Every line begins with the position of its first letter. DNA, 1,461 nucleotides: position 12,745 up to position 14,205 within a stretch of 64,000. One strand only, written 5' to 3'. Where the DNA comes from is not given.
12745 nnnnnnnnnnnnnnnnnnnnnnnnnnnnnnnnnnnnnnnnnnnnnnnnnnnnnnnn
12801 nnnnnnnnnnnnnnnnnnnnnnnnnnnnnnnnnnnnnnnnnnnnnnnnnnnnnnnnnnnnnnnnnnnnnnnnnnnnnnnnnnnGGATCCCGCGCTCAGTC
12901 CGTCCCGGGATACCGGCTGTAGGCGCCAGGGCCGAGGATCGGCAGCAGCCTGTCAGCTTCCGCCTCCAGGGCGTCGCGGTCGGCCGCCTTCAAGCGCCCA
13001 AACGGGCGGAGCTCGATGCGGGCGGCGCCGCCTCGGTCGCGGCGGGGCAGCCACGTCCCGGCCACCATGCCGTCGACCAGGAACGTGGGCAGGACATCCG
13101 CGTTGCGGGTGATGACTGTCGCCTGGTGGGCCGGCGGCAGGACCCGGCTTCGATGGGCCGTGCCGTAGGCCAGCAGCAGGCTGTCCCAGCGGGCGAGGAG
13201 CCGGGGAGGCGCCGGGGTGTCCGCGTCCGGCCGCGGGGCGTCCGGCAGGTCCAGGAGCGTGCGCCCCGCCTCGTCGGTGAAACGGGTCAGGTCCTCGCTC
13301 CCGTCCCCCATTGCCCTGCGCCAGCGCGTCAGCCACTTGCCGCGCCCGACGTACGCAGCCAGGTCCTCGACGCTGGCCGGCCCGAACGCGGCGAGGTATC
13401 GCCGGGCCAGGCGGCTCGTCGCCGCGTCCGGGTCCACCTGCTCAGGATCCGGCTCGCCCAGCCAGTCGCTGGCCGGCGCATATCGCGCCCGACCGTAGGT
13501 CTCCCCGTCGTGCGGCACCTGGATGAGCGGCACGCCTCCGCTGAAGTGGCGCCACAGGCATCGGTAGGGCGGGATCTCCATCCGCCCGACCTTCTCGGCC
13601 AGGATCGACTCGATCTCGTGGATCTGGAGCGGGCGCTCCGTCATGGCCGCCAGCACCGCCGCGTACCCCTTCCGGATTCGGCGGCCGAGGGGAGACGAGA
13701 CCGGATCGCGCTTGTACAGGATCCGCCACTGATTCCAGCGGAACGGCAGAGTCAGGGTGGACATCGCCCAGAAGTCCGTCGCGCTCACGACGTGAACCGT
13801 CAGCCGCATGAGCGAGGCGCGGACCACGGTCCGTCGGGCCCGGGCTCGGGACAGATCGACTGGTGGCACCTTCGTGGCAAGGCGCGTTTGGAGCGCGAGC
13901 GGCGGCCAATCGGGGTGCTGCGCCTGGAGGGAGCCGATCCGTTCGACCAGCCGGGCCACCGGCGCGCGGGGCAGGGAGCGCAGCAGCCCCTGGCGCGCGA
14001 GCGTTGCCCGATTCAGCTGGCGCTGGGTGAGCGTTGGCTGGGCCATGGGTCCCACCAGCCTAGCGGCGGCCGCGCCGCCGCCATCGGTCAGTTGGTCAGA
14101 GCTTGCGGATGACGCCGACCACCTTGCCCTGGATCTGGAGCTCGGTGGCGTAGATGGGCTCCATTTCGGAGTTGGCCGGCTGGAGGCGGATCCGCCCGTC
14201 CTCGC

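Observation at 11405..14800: Compact SOS operon lexA, AlkZ/YcaQ-like glycosylase, dinB, small ORF, bracketed by AGAAC-N4-GTTCT boxes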

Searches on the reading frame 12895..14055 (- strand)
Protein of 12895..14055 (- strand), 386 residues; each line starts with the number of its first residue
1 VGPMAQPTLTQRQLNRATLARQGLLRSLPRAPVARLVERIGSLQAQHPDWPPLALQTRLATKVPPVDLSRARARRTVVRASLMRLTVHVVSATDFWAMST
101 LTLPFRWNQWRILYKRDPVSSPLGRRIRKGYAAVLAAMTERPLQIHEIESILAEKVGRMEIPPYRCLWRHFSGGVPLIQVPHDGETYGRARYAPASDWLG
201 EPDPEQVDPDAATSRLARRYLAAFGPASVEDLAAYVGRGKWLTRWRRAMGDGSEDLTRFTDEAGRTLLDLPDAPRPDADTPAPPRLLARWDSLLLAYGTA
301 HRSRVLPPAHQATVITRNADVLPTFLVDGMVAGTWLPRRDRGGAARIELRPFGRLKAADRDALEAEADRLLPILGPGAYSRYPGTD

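Call 4: search_protein_families(library=pfam, proteins=[window:12895-14055:-], max_evalue=0.01)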
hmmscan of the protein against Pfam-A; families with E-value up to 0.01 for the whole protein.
window:12895-14055:- (386 aa): 1 family
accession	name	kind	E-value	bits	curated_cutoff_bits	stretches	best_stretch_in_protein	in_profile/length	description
PF06224.18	AlkZ-like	-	1.5e-62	212.6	25.9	1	37-371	1-327/329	DNA glycosylase AlkZ-like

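Call 5: search_protein_families(library=ncbifam, proteins=[window:12895-14055:-], max_evalue=0.01)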
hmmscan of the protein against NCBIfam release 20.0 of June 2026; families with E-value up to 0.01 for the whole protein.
window:12895-14055:- (386 aa): 1 family
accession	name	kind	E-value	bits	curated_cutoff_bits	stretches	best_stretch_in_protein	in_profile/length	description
NF006439.0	PRK08737.1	equivalog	0.0042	16.2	345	1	25-101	246-319/364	acetylornithine deacetylase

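Call 17: search_solved_structures(query=window:12895-14055:-, max_evalue=0.01, show_alignments=3)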
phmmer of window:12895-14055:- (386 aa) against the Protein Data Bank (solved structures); distinct sequences matched with E-value up to 0.01: 1.
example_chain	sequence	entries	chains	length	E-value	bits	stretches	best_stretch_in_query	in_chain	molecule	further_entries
5uuj_A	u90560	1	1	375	1e-08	37.9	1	200-335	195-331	AlkZ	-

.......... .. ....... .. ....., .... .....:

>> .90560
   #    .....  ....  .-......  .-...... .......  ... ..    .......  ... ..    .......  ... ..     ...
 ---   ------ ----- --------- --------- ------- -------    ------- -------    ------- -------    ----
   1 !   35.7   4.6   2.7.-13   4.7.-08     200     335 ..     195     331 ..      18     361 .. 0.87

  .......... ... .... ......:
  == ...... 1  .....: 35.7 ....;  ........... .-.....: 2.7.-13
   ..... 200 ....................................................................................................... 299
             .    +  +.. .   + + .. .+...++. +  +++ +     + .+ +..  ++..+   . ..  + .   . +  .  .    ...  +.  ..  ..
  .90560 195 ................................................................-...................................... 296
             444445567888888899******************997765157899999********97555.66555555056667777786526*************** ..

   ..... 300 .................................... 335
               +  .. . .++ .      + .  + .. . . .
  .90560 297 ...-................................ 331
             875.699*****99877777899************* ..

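Call 69: search_solved_structures(query=A3, max_evalue=0.01, show_alignments=2)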
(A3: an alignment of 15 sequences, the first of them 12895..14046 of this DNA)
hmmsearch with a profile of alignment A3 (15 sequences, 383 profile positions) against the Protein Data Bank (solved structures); distinct sequences matched with E-value up to 0.01: 1.
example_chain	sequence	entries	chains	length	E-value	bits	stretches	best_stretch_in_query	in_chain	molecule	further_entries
5uuj_A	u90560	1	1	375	1.6e-14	57.3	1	19-366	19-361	AlkZ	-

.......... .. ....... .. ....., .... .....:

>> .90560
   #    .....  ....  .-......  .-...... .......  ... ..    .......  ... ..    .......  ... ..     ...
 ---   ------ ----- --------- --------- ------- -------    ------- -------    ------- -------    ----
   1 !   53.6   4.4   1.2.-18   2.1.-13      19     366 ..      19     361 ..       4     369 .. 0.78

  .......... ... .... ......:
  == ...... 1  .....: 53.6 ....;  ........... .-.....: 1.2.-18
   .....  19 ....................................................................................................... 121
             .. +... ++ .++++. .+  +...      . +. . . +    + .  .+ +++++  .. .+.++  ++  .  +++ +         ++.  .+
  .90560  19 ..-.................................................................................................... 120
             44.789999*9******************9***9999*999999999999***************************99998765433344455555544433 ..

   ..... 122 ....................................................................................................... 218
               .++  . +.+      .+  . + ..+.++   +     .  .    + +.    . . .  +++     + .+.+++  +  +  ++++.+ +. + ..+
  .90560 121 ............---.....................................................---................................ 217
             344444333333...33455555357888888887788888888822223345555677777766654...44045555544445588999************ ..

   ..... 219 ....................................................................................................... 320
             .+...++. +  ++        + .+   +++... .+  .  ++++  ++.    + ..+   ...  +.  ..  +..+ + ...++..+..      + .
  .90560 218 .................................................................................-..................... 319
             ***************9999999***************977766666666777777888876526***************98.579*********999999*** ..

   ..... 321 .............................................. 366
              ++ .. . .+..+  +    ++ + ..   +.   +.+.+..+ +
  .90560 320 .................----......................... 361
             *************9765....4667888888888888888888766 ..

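Call 88: find_homologous_proteins(query=window:12895-14046:-, max_evalue=0.00001)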
Query window:12895-14046:- (383 aa): 7776 proteins with E <= 0.00001 among 8000 candidates; the best 120 are listed.
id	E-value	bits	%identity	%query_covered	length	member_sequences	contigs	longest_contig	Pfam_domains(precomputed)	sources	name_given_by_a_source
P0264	1.0e-250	849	99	100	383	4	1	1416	PF06224.19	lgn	-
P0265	2.3e-216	736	86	100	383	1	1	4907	PF06224.19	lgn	-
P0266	1.6e-213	727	84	100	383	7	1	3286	PF06224.19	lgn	-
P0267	7.2e-211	718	84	100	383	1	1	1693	PF06224.19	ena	-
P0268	2.8e-203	693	81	100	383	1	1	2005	PF06224.19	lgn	-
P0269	1.2e-200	685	81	100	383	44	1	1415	PF06224.19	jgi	jgi:hypothetical protein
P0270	2.4e-196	670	80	99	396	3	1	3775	PF06224.19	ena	-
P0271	7.0e-195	666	79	100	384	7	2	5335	PF06224.19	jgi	jgi:hypothetical protein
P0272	1.1e-194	665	79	100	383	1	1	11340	PF06224.19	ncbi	ncbi:MAG: winged helix DNA-binding domain-containing protein [Candidatus Limnocylindria bacterium]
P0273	2.8e-178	611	73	100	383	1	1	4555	PF06224.19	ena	-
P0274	4.0e-175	601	72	100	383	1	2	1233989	PF06224.19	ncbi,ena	-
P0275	7.8e-174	596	71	100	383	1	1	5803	PF06224.19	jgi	jgi:Winged helix DNA-binding domain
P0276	2.2e-172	592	71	100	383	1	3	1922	PF06224.19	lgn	-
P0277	1.1e-171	589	71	100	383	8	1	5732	PF06224.19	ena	-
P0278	1.3e-170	586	72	99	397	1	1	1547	PF06224.19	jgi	-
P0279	8.6e-170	583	71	100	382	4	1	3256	PF06224.19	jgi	jgi:hypothetical protein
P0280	2.0e-169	582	70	100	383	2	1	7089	PF06224.19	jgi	jgi:Winged helix DNA-binding domain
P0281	7.8e-169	580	71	100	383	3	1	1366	PF06224.19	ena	-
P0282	8.0e-169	580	70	100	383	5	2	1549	PF06224.19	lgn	-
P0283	3.9e-168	578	71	100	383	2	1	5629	PF06224.19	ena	-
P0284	4.3e-168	577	69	100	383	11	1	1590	PF06224.19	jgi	jgi:hypothetical protein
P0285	1.2e-167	576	70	99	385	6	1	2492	PF06224.19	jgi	jgi:hypothetical protein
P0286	2.1e-167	575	70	100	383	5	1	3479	PF06224.19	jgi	jgi:hypothetical protein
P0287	4.9e-167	574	69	100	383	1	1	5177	PF06224.19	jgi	jgi:DNA glycosylase AlkZ-like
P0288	1.4e-166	572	69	100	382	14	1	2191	PF06224.19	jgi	jgi:hypothetical protein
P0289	1.9e-166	572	70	100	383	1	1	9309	PF06224.19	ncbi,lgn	-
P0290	4.3e-166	571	70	100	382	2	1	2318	PF06224.19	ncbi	-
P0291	9.0e-166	570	69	100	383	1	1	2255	PF06224.19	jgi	jgi:hypothetical protein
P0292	2.0e-164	565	68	100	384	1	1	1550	PF06224.19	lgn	-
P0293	4.6e-164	564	68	100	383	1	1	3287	PF06224.19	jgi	jgi:hypothetical protein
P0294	4.6e-164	564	68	100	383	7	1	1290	PF06224.19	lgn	-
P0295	5.7e-164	564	69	99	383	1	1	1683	PF06224.19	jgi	jgi:hypothetical protein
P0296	6.0e-164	564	71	99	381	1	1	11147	PF06224.19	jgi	jgi:hypothetical protein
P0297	1.2e-163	563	71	99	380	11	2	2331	PF06224.19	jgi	jgi:hypothetical protein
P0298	4.4e-162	558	68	100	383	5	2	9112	PF06224.19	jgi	jgi:hypothetical protein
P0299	4.6e-162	558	71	99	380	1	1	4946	PF06224.19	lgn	-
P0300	7.3e-162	557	68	100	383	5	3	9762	PF06224.19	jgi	jgi:hypothetical protein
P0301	1.8e-161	556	68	99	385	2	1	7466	PF06224.19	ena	-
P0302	5.1e-161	554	68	100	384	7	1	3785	PF06224.19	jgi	jgi:hypothetical protein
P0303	5.5e-161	554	68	100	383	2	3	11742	PF06224.19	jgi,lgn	jgi:hypothetical protein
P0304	7.7e-161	554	71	99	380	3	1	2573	PF06224.19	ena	-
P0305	1.1e-160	553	70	99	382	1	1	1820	PF06224.19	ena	-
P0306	1.6e-160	552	68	100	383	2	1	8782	PF06224.19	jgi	jgi:hypothetical protein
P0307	2.1e-160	552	69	99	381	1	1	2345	PF06224.19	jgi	jgi:hypothetical protein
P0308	5.4e-160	551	69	99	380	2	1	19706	PF06224.19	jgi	jgi:winged helix DNA-binding protein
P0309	8.0e-160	550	68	100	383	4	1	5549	PF06224.19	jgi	jgi:hypothetical protein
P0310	1.3e-159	550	70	92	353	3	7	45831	PF06224.19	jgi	jgi:hypothetical protein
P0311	2.1e-159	549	68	99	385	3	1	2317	PF06224.19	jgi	jgi:hypothetical protein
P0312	2.4e-159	549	68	99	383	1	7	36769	PF06224.19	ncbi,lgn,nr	ncbi:MAG TPA: winged helix DNA-binding domain-containing protein [Candidatus Limnocylindria bacteriu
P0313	4.4e-159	548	67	100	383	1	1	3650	PF06224.19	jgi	jgi:hypothetical protein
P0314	6.1e-159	547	68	99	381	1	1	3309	PF06224.19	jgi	jgi:hypothetical protein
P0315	9.0e-159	547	67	99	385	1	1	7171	PF06224.19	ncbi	-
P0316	9.8e-159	547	67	100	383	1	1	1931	PF06224.19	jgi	jgi:hypothetical protein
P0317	1.0e-158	547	69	99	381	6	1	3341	PF06224.19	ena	-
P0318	1.8e-158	546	69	99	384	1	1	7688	PF06224.19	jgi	jgi:hypothetical protein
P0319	2.4e-158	545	69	100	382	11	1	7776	PF06224.19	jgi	jgi:hypothetical protein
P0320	2.5e-158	545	68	99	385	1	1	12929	PF06224.19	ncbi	-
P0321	2.7e-158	545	69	99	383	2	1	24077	PF06224.19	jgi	jgi:Winged helix DNA-binding domain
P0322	2.9e-158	545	69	99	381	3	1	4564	PF06224.19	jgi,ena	-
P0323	3.1e-158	545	67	100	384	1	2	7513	PF06224.19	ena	-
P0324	3.7e-158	545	66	100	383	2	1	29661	PF06224.19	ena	-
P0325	6.1e-158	544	69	99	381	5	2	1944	PF06224.19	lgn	-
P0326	9.4e-158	543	70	99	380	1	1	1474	PF06224.19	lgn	-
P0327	1.6e-157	543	68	99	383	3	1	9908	PF06224.19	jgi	jgi:hypothetical protein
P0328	3.8e-157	541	67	100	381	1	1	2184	PF06224.19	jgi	jgi:hypothetical protein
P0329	4.1e-157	541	67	99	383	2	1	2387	PF06224.19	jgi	jgi:hypothetical protein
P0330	6.3e-157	541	68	99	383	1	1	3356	PF06224.19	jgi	jgi:hypothetical protein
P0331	8.4e-157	540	68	94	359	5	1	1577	PF06224.19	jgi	jgi:hypothetical protein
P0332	1.1e-156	540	67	99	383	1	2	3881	PF06224.19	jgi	jgi:hypothetical protein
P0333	1.4e-156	540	68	100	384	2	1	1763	PF06224.19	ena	-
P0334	2.0e-156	539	69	99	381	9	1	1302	PF06224.19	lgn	-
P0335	2.4e-156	539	70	99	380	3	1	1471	PF06224.19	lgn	-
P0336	3.1e-156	538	67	100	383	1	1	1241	PF06224.19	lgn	-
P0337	3.3e-156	538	67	100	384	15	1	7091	PF06224.19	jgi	jgi:hypothetical protein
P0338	3.4e-156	538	79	79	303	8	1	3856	PF06224.19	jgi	jgi:hypothetical protein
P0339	3.9e-156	538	67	100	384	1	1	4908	PF06224.19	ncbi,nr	ncbi:MAG TPA: crosslink repair DNA glycosylase YcaQ family protein [Candidatus Limnocylindria bacter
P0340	5.8e-156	538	67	100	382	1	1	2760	PF06224.19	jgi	jgi:hypothetical protein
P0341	5.9e-156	537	66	100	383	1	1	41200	PF06224.19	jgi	jgi:hypothetical protein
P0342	6.2e-156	537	68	100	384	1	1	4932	PF06224.19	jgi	jgi:Winged helix DNA-binding domain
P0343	8.1e-156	537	67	100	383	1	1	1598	PF06224.19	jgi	jgi:hypothetical protein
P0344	9.1e-156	537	67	100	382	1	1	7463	PF06224.19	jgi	jgi:hypothetical protein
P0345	1.5e-155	536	68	99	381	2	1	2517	PF06224.19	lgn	-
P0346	1.9e-155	536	67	100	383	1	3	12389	PF06224.19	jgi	jgi:hypothetical protein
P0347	2.2e-155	536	68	100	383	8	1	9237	PF06224.19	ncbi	ncbi:MAG TPA: crosslink repair DNA glycosylase YcaQ family protein [Candidatus Limnocylindria bacter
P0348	3.2e-155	535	67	99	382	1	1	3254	PF06224.19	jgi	jgi:hypothetical protein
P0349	4.3e-155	535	66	100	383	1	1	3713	PF06224.19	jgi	jgi:hypothetical protein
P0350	4.4e-155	535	68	99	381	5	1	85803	PF06224.19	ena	-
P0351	6.8e-155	534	68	100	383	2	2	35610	PF06224.19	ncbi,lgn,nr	ncbi:MAG: winged helix DNA-binding domain-containing protein [Chloroflexota bacterium]|nr:winged hel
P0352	7.3e-155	534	67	99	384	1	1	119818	PF06224.19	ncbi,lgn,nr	ncbi:MAG TPA: winged helix DNA-binding domain-containing protein [candidate division Zixibacteria ba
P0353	1.3e-154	533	69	99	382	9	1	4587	PF06224.19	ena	-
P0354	1.6e-154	533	68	99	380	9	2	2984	PF06224.19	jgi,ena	-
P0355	2.4e-154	532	66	99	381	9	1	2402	PF06224.19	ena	-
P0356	2.4e-154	532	67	100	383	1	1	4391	PF06224.19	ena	-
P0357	2.5e-154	532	67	99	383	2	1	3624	PF06224.19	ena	-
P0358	3.0e-154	532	65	99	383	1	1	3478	PF06224.19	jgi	jgi:hypothetical protein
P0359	3.2e-154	532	67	100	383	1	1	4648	PF06224.19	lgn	-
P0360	3.2e-154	532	66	100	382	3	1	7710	PF06224.19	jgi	jgi:hypothetical protein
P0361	6.1e-154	531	69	99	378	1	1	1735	PF06224.19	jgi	jgi:hypothetical protein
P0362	7.4e-154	531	67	99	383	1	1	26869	PF06224.19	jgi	jgi:hypothetical protein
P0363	7.6e-154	531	67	100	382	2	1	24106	PF06224.19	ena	-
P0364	7.7e-154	531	68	100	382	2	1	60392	PF06224.19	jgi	jgi:hypothetical protein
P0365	1.9e-153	529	67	100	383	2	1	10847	PF06224.19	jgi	-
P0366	2.2e-153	529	66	99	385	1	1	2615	PF06224.19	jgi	jgi:hypothetical protein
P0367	2.2e-153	529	69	100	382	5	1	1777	PF06224.19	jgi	jgi:hypothetical protein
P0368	3.8e-153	528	67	99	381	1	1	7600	PF06224.19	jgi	jgi:Winged helix DNA-binding domain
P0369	4.0e-153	528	68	100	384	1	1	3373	PF06224.19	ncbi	ncbi:MAG TPA: winged helix DNA-binding domain-containing protein [Candidatus Limnocylindria bacteriu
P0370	5.8e-153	528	67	100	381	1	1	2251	PF06224.19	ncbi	-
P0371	6.3e-153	528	66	99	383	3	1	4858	PF06224.19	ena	-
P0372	8.0e-153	527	68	100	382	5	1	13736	PF06224.19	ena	-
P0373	1.1e-152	527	69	93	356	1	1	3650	PF06224.19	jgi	jgi:hypothetical protein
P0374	1.6e-152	526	67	100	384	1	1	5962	PF06224.19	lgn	-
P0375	3.6e-152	525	65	99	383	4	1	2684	PF06224.19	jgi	jgi:hypothetical protein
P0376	9.3e-152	524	67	100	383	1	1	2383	PF06224.19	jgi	jgi:hypothetical protein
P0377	1.7e-151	523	68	99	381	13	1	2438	PF06224.19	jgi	jgi:Winged helix DNA-binding domain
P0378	2.3e-151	522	65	100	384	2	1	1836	PF06224.19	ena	-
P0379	1.1e-150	520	67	100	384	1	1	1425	PF06224.19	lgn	-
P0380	3.1e-150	519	67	100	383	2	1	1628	PF06224.19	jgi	jgi:hypothetical protein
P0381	4.9e-150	518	66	100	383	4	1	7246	PF06224.19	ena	-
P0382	5.2e-150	518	67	100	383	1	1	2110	PF06224.19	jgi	jgi:hypothetical protein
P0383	9.4e-150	517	66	99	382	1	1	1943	PF06224.19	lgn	-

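Call 97: predict_structure(alignment_id=A4)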
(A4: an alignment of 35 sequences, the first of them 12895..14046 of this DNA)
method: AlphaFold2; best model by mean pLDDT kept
length: 383 residues; sequences in the alignment: 35
mean_pLDDT: 86.3   pTM: 0.86
mean pLDDT of the five models: 86.3, 84.9, 81.8, 80.3, 55.2
residues with pLDDT >= 90: 229; 70-90: 105; 50-70: 29; < 50: 20
segments of 3 or more residues with pLDDT < 50: 289-297, 311-317, 380-383
pLDDT, mean of each block of 10 residues (from residue 1): 86 93 94 91 84 92 92 91 86 92 89 94 96 97 96 91 93 93 88 94 91 91 87 72 73 88 92 94 73 51 64 50 89 88 90 96 94 75 40
secondary structure, 60 per line:
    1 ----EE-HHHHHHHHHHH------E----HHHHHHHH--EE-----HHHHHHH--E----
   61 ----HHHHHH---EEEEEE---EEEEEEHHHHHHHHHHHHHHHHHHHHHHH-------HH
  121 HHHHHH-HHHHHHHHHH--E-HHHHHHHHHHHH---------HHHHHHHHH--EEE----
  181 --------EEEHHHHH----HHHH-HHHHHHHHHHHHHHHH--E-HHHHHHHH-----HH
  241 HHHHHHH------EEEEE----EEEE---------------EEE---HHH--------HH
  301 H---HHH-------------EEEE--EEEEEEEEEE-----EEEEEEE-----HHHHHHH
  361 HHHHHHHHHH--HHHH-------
elements in order: H8-18 H30-37 H47-53 H65-70 E74-79 E83-88 H89-111 H119-126 H128-137 H142-153 H163-171 E174-176 E189-191 H192-196 H201-204 H206-221 H226-233 H239-247 E254-258 E263-266 E282-284 E321-324 E327-336 E342-348 H354-370 H373-376

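Call 99: fold_search(model_id=the predicted structure, library=pdb)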
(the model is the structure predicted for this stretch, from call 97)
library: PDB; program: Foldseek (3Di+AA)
matches with E <= 10: 250; with E <= 0.001: 3
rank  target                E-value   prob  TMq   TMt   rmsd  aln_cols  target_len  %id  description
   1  5uuj                  7.7e-16  1.00  0.73  0.75   4.5       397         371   19  Streptomyces sahachiroi DNA glycosylase AlkZ (released 2017-04-12)
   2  9zd6_A                2.1e-10  1.00  0.65  0.65   5.4       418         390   18  Bacterial interstrand DNA crosslink glycosylase AlkX/YcaQ bound to DNA (released 2026-01-14)
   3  9zd6_B                2.9e-10  1.00  0.62  0.63   6.2       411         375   18  Bacterial interstrand DNA crosslink glycosylase AlkX/YcaQ bound to DNA (released 2026-01-14)
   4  7lhl_A                1.6e-03  1.00  0.55  0.40   8.3       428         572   14  cryo-EM structure of Mycobacterium smegmatis Lhr helicase C-terminal domain (released 2021-04-07)
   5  7lhl_C                3.6e-03  1.00  0.54  0.39   8.7       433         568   12  cryo-EM structure of Mycobacterium smegmatis Lhr helicase C-terminal domain (released 2021-04-07)
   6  5afq_B                4.2e-02  0.30  0.20  0.18  17.9       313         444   13  Crystal structure of RPC62 - RPC32 beta (released 2015-10-07)
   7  6tqa_C                7.5e-02  0.84  0.18  0.38   9.8       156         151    7  X-ray structure of Roquin ROQ domain in complex with a UCP3 CDE2 SL RNA motif (released 2020-05-27)
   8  4ulw_A                8.4e-02  0.84  0.18  0.39   9.9       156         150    7  Crystal structure of the ROQ-domain of human ROQUIN1 (released 2015-01-14)
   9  4z31_A                9.9e-02  0.44  0.18  0.23  15.5       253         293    8  Crystal structure of the RC3H2 ROQ domain in complex with stem-loop and double-stranded forms of RNA (released 2015-10-14)
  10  4z31_B                1.4e-01  0.35  0.18  0.22  16.3       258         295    8  Crystal structure of the RC3H2 ROQ domain in complex with stem-loop and double-stranded forms of RNA (released 2015-10-14)
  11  4qi0_B                1.4e-01  0.75  0.18  0.37   9.8       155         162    7  X-ray structure of the ROQ domain from murine Roquin-1 (released 2014-07-16)
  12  4ulw_B                1.5e-01  0.75  0.18  0.39   9.6       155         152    7  Crystal structure of the ROQ-domain of human ROQUIN1 (released 2015-01-14)
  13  4qi2_D                1.8e-01  0.69  0.18  0.37   9.8       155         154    8  X-ray structure of the ROQ domain from murine Roquin-1 in complex with a 23-mer Tnf-CDE RNA (released 2014-07-16)
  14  6hlu_B                1.8e-01  0.21  0.17  0.09  16.6       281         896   11  Crystal structure of the LRR-Roc-COR domain of the Chlorobium tepidum Roco protein (released 2018-12-26)
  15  4qi2_A                1.9e-01  0.69  0.18  0.38   9.8       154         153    8  X-ray structure of the ROQ domain from murine Roquin-1 in complex with a 23-mer Tnf-CDE RNA (released 2014-07-16)
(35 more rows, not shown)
